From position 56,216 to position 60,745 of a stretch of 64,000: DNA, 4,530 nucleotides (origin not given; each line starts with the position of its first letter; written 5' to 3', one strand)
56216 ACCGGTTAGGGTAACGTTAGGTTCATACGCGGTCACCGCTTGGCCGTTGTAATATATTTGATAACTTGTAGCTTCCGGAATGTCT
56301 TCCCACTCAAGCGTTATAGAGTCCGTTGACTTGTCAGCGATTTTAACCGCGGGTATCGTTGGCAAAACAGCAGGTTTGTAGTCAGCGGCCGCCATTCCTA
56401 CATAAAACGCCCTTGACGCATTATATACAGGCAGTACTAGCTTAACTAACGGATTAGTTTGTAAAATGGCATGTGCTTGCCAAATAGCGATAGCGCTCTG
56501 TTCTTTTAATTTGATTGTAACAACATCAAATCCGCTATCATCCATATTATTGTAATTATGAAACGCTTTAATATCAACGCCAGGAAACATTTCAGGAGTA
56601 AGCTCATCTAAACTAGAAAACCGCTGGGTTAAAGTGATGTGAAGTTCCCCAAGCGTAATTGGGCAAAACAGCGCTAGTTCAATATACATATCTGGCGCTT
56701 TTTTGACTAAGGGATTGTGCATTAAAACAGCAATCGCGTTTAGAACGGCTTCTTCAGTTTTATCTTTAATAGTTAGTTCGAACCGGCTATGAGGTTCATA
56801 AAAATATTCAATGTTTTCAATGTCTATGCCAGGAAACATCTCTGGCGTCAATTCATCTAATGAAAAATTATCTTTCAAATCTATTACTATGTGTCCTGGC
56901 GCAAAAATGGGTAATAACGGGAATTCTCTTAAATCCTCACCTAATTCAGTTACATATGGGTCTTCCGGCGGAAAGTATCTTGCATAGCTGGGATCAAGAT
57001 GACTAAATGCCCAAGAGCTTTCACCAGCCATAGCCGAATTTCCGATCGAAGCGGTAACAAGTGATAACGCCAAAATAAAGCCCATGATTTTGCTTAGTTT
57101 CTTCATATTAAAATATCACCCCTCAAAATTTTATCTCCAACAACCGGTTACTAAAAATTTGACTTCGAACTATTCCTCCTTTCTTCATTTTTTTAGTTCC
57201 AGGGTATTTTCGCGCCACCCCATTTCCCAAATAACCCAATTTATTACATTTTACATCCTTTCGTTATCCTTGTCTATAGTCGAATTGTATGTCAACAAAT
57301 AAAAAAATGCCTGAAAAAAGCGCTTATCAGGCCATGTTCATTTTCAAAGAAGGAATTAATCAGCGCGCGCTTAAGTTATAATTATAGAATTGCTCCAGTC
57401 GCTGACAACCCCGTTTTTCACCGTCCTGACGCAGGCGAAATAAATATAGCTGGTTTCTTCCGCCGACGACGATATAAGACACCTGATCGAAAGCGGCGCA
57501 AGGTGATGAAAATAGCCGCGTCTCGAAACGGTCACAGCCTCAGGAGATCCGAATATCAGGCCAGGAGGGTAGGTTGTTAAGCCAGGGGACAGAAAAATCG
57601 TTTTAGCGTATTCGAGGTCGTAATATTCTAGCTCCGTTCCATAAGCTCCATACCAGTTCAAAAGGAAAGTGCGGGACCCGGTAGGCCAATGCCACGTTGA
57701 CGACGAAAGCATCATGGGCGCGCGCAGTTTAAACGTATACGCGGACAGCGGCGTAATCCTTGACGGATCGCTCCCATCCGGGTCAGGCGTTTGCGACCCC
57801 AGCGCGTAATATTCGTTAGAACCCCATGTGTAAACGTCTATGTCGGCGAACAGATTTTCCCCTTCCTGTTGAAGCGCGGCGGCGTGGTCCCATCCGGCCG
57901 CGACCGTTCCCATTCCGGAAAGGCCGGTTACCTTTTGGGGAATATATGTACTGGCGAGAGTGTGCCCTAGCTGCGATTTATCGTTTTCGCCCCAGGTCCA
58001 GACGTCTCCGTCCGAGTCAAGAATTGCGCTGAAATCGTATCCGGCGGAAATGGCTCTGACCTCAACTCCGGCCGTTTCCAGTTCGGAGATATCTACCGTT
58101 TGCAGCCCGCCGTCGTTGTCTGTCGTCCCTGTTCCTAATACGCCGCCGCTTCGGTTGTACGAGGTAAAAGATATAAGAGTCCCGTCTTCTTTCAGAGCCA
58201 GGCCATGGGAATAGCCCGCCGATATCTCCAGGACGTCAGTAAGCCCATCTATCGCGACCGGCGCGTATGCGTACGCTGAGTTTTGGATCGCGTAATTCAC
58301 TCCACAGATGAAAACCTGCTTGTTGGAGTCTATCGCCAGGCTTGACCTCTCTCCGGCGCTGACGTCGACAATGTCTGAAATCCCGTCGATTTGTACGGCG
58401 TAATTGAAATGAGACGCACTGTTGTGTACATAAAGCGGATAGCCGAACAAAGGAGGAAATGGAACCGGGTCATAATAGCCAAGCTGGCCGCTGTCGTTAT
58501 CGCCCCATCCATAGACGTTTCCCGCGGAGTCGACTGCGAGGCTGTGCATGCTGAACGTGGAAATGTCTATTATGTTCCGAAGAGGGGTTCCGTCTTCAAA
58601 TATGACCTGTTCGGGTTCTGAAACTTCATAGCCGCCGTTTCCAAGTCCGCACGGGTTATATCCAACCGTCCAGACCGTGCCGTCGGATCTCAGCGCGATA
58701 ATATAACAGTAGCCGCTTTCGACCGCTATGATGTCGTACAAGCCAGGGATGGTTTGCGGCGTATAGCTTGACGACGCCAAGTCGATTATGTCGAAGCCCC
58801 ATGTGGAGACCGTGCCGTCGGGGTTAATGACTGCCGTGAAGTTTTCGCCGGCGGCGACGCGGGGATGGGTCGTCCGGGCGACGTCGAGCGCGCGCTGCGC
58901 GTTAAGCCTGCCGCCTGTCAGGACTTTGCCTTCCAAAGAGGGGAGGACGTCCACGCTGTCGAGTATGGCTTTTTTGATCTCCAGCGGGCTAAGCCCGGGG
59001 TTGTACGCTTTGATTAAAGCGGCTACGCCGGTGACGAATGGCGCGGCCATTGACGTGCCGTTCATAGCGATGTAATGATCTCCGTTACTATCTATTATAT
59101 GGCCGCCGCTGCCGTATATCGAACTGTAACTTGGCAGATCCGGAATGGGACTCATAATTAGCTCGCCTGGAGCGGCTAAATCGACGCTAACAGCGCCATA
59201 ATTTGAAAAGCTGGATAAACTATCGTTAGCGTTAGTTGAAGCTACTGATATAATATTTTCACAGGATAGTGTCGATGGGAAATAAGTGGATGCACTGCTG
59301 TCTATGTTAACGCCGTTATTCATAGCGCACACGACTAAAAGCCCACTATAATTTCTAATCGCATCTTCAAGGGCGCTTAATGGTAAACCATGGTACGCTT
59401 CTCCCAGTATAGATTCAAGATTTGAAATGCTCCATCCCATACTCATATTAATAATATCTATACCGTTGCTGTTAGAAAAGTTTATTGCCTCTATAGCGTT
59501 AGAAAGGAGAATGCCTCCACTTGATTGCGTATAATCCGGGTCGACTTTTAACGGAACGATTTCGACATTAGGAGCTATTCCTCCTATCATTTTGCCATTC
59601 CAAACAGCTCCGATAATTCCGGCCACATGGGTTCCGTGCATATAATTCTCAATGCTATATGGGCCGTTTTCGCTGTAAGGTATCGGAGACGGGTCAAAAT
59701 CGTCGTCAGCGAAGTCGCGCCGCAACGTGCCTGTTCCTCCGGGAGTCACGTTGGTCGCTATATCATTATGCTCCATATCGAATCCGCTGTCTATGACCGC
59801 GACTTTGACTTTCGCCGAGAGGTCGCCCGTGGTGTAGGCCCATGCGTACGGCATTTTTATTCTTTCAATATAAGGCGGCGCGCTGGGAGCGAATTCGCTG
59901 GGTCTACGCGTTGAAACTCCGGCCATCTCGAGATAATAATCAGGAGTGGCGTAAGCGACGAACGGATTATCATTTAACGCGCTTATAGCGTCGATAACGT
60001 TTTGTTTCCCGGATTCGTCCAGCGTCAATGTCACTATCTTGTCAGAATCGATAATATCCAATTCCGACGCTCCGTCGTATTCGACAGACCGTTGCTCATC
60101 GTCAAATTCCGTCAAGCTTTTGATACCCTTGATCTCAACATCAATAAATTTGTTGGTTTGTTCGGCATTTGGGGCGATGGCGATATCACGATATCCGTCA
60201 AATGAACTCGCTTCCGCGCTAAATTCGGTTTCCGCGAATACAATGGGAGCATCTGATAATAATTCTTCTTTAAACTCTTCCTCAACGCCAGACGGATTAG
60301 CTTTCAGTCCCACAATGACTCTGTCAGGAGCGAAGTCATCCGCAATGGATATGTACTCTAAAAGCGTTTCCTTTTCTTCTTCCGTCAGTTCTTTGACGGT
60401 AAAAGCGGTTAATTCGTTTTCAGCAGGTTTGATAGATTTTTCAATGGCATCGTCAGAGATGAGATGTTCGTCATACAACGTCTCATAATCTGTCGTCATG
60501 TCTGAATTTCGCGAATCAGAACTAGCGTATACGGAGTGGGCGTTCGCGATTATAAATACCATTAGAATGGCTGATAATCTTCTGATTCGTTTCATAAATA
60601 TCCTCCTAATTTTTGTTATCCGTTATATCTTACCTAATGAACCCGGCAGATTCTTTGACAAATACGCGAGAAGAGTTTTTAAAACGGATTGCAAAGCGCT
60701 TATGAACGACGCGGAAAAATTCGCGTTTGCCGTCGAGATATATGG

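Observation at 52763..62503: Tandemly duplicated two-gene module: a secreted double-prodomain/FN3 protein plus a giant subtilase-RCC1-FN3 protein (2 intact copies, 1 decayed)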

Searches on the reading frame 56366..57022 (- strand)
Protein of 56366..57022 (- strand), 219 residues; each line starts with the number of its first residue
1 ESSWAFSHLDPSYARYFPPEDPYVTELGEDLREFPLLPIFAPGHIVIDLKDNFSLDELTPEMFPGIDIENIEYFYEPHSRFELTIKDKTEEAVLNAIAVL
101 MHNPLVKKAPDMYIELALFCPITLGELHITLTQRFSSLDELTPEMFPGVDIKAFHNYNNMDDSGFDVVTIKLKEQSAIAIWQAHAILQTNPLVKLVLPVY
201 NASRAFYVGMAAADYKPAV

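Call 30: search_protein_representatives(alignment_id=A4)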
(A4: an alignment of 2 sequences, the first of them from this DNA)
Query: 2 sequences, 247 profile positions. Proteins with E-value up to 0.001 (for the whole library): 21; up to 1e-10: 2; up to 1e-30: 2. The best 21 are listed.
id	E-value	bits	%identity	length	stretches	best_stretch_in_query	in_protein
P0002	1.7e-134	463.4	-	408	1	1-247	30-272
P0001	7.2e-109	379.5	-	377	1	16-247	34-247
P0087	9.2e-10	54.9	-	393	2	49-126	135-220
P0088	3.7e-09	52.9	-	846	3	68-131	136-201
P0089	4.3e-09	52.7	-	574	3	49-130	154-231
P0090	7.0e-09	52.0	-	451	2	50-129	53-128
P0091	2.4e-08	50.3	-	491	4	50-116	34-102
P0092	3.8e-07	46.3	-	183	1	45-125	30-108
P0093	1.8e-06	44.1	-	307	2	49-123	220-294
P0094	3.6e-06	43.1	-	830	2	50-128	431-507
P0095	5.3e-06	42.6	-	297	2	50-123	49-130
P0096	9.8e-06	41.7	-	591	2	50-128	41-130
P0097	1.8e-05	40.8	-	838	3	77-131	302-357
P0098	4.4e-05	39.6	-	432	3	74-129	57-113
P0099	4.7e-05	39.5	-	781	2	50-124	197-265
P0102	1.4e-04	37.9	-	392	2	49-124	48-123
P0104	7.1e-04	35.6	-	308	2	69-152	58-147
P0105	7.9e-04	35.4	-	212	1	50-124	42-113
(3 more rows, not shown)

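Call 33: search_protein_families(library=pfam, alignment_id=A6, max_evalue=0.01)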
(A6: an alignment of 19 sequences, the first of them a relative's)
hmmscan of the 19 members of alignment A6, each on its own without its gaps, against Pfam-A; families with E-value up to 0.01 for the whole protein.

A. member 1, P0087 (393 aa): 5 families
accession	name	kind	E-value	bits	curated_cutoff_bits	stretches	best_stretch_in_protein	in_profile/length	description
PF22148.1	Fervidolysin_NPro-like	-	1.2e-08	35.6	21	1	27-118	6-79/81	Fervidolysin N-terminal prodomain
PF00404.24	Dockerin_1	-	5.6e-07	30.1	22.9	1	329-379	2-52/57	Dockerin type I domain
PF00036.39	EF-hand_1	-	0.00031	20.5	25.4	0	330-348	10-28/29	EF hand domain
PF13202.12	EF-hand_5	-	0.0029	17.5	25.9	0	329-345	8-24/25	EF hand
PF17210.9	SdrD_B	-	0.0052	17.4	29.7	0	249-315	28-87/112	SdrD B-like domain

B. families by the number of members that match (of 19 scanned): 22 families
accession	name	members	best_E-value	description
PF22148.1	Fervidolysin_NPro-like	13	4.2e-13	Fervidolysin N-terminal prodomain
PF00404.24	Dockerin_1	9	1.5e-09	Dockerin type I domain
PF07554.19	FIVAR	2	1.2e-11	FIVAR domain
PF00041.27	fn3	2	1.1e-07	Fibronectin type III domain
PF04365.19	BrnT_toxin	2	5.3e-07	Ribonuclease toxin, BrnT, of type II toxin-antitoxin system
PF09892.16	DUF2119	2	2.2e-06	Uncharacterized protein conserved in archaea (DUF2119)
PF21828.1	DUF6888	2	0.00014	Domain of unknown function (DUF6888)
PF25788.1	Ig_Rha78A_N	2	0.00025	Rha78A-like, N-terminal immunoglobulin domain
PF00036.39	EF-hand_1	2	0.00031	EF hand domain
PF08279.18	HTH_11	2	0.00051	HTH domain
PF18065.6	PatG_C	2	0.00056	PatG C-terminal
PF21605.3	CRLF2-like_D2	2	0.0014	Cytokine receptor-like factor 2-like, D2 domain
PF22463.2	Ctf19_RWD1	2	0.0023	Ctf19, first RWD domain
PF04495.20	GRASP55_65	2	0.0027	GRASP55/65 PDZ-like domain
PF13202.12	EF-hand_5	2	0.0029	EF hand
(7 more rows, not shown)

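Call 34: find_encoding_contigs(protein=P0087, flank=6000, max_places=3)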
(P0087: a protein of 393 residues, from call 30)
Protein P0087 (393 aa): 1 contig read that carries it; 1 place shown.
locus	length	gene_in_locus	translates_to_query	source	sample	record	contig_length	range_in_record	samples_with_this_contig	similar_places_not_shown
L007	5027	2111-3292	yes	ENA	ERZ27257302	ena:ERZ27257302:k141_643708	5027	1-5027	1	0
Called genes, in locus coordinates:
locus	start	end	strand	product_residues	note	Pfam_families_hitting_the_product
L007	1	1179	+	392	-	?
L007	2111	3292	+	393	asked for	PF22148:Fervidolysin_NPro-like (faint), PF00404:Dockerin_1 (weak)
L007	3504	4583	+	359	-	-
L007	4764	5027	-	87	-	?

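Call 35: find_encoding_contigs(protein=P0090, flank=6000, max_places=3)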
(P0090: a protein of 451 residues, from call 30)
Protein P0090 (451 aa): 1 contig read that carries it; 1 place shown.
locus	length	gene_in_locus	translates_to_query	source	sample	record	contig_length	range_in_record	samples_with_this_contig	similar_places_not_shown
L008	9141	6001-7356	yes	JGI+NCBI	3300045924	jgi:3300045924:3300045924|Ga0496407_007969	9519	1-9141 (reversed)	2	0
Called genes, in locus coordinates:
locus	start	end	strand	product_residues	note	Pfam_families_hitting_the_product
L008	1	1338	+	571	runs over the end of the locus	?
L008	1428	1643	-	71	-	PF21018:BipA_C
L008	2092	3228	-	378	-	PF00009:GTP_EFTU, PF01926:MMR_HSR1 (faint), PF22042:EF-G_D2, PF03144:GTP_EFTU_D2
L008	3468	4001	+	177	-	PF28549:NDPSase_N (weak), PF00293:NUDIX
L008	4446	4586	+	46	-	-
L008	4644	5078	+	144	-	PF00082:Peptidase_S8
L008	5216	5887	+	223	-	PF00082:Peptidase_S8, PF00404:Dockerin_1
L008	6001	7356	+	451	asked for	PF00404:Dockerin_1 (faint)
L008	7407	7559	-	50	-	-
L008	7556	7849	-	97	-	PF13277:YmdB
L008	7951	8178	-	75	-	PF13277:YmdB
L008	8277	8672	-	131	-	-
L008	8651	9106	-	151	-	PF00781:DAGK_cat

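Call 74: find_encoding_contigs(protein=P0092, flank=6000, max_places=2)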
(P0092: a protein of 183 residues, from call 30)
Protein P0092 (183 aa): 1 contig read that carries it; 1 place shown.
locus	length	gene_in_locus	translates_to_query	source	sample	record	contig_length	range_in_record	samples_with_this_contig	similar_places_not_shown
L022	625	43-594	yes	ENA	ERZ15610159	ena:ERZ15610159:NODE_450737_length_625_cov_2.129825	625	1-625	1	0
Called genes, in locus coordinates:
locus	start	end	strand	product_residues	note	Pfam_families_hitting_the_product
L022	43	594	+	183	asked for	-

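Call 75: find_encoding_contigs(protein=P0105, flank=6000, max_places=2)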
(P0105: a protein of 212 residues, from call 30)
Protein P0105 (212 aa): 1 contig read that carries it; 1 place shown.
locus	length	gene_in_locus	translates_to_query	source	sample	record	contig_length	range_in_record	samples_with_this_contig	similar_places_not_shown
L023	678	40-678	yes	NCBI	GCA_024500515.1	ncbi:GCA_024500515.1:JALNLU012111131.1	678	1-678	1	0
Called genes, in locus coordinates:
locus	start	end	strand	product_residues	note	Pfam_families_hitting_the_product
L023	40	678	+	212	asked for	PF00404:Dockerin_1 (weak)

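Call 76: find_encoding_contigs(protein=P0102, flank=6000, max_places=2)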
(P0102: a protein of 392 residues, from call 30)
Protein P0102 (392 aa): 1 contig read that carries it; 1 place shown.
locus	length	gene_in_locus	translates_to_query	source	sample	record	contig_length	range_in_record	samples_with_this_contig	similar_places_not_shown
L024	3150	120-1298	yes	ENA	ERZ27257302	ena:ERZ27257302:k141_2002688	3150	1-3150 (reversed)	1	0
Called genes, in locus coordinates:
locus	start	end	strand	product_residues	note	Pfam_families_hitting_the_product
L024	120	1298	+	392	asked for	-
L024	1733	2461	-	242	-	PF04172:LrgB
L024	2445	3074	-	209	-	-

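Call 77: find_encoding_contigs(protein=P0104, flank=6000, max_places=2)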
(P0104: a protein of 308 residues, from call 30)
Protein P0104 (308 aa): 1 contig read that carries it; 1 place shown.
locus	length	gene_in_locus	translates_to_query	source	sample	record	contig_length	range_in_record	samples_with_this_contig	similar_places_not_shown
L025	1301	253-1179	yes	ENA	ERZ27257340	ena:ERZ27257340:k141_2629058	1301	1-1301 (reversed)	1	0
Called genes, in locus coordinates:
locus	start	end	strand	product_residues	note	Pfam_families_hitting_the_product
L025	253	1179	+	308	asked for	PF22148:Fervidolysin_NPro-like (faint)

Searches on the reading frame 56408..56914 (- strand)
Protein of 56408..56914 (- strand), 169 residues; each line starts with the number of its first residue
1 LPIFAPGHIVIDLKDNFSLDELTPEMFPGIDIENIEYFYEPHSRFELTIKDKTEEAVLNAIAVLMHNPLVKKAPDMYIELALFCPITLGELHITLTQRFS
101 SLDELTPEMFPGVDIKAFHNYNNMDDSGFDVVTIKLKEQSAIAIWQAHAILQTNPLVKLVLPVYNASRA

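Call 62: predict_structure(alignment_id=A9)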
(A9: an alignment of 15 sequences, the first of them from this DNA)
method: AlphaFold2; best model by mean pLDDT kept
length: 169 residues; sequences in the alignment: 15
mean_pLDDT: 84.9   pTM: 0.60
mean pLDDT of the five models: 84.9, 84.7, 83.7, 82.7, 82.6
residues with pLDDT >= 90: 96; 70-90: 46; 50-70: 14; < 50: 13
segments of 3 or more residues with pLDDT < 50: 1-3, 76-83
pLDDT, mean of each block of 10 residues (from residue 1): 67 93 96 90 89 86 91 59 71 93 95 94 72 94 88 95 72
secondary structure, 60 per line:
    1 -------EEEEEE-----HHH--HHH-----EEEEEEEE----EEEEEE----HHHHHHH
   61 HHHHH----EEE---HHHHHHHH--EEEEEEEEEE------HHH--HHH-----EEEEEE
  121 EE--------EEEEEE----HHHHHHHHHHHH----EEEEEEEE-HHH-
elements in order: E8-13 E32-39 E44-49 H54-65 E70-72 H76-83 E86-95 E115-122 E131-136 H141-152 E157-164

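Call 65: fold_search(model_id=the predicted structure, library=pdb)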
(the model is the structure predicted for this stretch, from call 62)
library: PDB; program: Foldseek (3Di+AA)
matches with E <= 10: 1530; with E <= 0.001: 2
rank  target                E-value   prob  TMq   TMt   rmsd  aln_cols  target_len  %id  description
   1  7vsj_A                2.2e-04  1.00  0.37  0.38  12.5       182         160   14  Crystal structure of MmIMP3-RRM12 in complex with 9-mer RNA (released 2022-11-02)
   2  6fq1_B                4.5e-04  0.99  0.30  0.31  12.8       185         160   15  Crystal structure of the RRM12 domain of IMP3 (released 2018-09-05)
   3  6fq1_A                1.1e-03  0.99  0.34  0.35  12.8       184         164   14  Crystal structure of the RRM12 domain of IMP3 (released 2018-09-05)
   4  6gx6_A                1.2e-03  0.99  0.35  0.37  12.5       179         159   14  Crystal structure of IMP3 RRM12 in complex with RNA (ACAC) (released 2018-09-05)
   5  3sxl_A                1.7e-03  0.97  0.31  0.33  12.0       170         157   16  SEX-LETHAL RNA RECOGNITION DOMAINS 1 AND 2 FROM DROSOPHILA MELANOGASTER (released 1999-04-27)
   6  3h2u_B                2.2e-03  0.97  0.30  0.20  12.3       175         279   11  Human raver1 RRM1, RRM2, and RRM3 domains in complex with human vinculin tail domain Vt (released 2009-07-28)
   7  4egl                  2.7e-03  0.96  0.31  0.31  13.8       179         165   13  Crystal structure of two tandem RNA recognition motifs of Human antigen R (released 2012-05-30)
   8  7abg_B                3.0e-03  0.97  0.34  0.34  12.5       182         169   12  Human pre-Bact-1 spliceosome (released 2020-12-23)
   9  1b7f_A                3.2e-03  0.97  0.31  0.31  13.8       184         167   12  SXL-LETHAL PROTEIN/RNA COMPLEX (released 1999-05-03)
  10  7q4l_MODEL_1_A        3.9e-03  0.97  0.35  0.27  12.7       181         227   12  The solution structure of hsDND1 RRM12 bound to CUUAUUUG RNA (released 2022-05-04)
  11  5lsb_F                3.9e-03  0.93  0.30  0.30  14.2       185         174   12  Crystal structure of yeast Hsh49p in complex with Cus1p binding domain. (released 2017-04-12)
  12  4ed5_B                4.1e-03  0.95  0.32  0.32  14.1       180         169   14  Crystal structure of the two N-terminal RRM domains of HuR complexed with RNA (released 2012-05-23)
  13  1fxl_A                4.9e-03  0.92  0.29  0.30  13.5       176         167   14  CRYSTAL STRUCTURE OF HUD AND AU-RICH ELEMENT OF THE C-FOS RNA (released 2001-02-05)
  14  3h2u_D                5.2e-03  0.94  0.30  0.20  12.3       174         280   12  Human raver1 RRM1, RRM2, and RRM3 domains in complex with human vinculin tail domain Vt (released 2009-07-28)
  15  6fqr_A                5.6e-03  0.96  0.33  0.35  13.2       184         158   13  Crystal structure of IMP3 RRM12 in complex with RNA (CCCC) (released 2018-09-05)
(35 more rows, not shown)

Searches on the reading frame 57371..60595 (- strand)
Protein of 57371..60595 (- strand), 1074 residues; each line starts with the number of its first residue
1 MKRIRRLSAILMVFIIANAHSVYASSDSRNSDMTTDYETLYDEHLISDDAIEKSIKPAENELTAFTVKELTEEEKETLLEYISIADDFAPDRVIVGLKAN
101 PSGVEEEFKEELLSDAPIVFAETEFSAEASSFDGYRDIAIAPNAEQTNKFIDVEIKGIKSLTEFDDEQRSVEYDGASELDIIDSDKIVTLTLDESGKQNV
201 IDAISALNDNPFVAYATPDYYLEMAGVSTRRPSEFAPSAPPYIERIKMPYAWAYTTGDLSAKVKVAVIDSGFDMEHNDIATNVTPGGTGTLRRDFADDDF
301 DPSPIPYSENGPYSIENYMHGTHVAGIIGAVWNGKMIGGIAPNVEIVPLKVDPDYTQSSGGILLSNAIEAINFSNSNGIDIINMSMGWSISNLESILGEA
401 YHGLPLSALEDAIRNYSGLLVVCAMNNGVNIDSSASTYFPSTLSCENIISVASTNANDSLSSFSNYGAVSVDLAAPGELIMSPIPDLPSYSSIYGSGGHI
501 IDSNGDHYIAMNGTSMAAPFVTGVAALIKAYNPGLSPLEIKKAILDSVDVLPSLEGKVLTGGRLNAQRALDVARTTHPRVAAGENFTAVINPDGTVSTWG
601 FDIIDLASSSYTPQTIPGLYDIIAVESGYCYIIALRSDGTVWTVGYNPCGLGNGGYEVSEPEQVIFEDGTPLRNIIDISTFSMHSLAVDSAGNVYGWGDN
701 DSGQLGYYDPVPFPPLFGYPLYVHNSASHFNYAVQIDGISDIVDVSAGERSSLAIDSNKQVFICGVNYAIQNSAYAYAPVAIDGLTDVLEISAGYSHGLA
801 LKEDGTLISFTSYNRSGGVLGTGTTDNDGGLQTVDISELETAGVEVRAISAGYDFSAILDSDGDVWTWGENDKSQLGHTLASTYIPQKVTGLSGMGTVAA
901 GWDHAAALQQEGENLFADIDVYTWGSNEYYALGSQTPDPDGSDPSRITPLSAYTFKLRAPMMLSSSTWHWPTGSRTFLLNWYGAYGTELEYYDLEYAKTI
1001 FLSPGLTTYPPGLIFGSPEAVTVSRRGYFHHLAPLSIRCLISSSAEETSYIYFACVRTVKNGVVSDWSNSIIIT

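Call 3: search_protein_families(library=pfam, proteins=[window:57371-60595:-], max_evalue=1)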
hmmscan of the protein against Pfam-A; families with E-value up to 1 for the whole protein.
window:57371-60595:- (1074 aa): 7 families
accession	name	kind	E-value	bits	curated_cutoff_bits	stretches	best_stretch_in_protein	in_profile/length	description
PF25390.1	WD40_RLD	-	2.3e-57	195.4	150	2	579-768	93-274/363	RCC1-like domain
PF00082.27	Peptidase_S8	-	1.6e-48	165.9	21.8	1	262-548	3-273/288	Subtilase family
PF13540.12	RCC1_2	-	5.9e-44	147.2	22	7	846-875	1-30/30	Regulator of chromosome condensation (RCC1) repeat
PF00415.24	RCC1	-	3.2e-31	108.1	21.7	4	862-908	1-50/50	Regulator of chromosome condensation (RCC1) repeat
PF25384.1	Alsin_RLD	-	0.006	16.4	100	1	815-882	250-313/405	Alsin RCC1-like domain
PF22148.1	Fervidolysin_NPro-like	-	0.033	15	21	0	176-218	40-80/81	Fervidolysin N-terminal prodomain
PF17203.10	sCache_3_2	-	0.16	12.5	28.4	0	851-898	51-97/140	Single cache domain 3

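Call 4: search_protein_families(library=ncbifam, proteins=[window:57371-60595:-], max_evalue=1)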
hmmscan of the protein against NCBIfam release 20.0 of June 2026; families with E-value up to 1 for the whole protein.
window:57371-60595:- (1074 aa): 7 families
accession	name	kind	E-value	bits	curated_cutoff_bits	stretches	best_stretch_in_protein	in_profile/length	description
TIGR03921.1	T7SS_mycosin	equivalog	3.8e-36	124.9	278.75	1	249-573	4-288/353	type VII secretion-associated serine protease mycosin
NF033595.1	denti_PrtP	equivalog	6.5e-20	71.3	300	2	398-572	348-504/606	dentilisin complex serine proteinase subunit PrtP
NF051851.1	AtpSerPepEprS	equivalog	2.6e-09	35.7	1700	2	251-346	57-144/988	autotransporter serine peptidase EprS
TIGR03895.1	protease_PatA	subfamily_domain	7.5e-06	25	421.05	1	320-574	1-229/606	PatA/PatG family cyanobactin maturation protease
NF040553.1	SGO_0316_fam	subfamily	0.0043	14.7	1400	1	319-389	359-432/1486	SGO_0316/SGO_0317 family LPXTG-anchored serine peptidase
NF049966.1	QH_SP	equivalog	0.0083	15.5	165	1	264-389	1-98/219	subtilisin-like serine protease QhpE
NF040809.1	germ_prot_CspBA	exception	0.014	13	1250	1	446-529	403-473/1099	bifunctional germination protease/germinant receptor pseudoprotease CspBA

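Call 88: search_protein_families(library=padloc, proteins=[window:57371-60595:-], max_evalue=0.01)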
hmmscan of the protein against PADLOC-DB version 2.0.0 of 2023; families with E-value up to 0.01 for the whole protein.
window:57371-60595:- (1074 aa): 1 family
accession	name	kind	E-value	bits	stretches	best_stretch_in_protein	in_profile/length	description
PDLC03014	subtilase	-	6.8e-26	89.6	1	184-547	139-374/391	-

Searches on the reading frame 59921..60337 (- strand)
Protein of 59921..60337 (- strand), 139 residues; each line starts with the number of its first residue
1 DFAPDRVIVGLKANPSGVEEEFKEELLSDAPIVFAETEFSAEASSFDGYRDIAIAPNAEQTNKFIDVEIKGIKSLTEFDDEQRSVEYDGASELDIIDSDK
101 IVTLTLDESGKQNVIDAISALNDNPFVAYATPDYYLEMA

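Call 18: search_protein_families(library=pfam, proteins=[window:59921-60337:-], max_evalue=10)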
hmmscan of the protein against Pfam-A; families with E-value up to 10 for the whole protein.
seq(139 aa): 1 family
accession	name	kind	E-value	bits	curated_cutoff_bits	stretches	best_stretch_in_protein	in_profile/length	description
PF22148.1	Fervidolysin_NPro-like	-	0.00054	20.7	21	1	90-132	40-80/81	Fervidolysin N-terminal prodomain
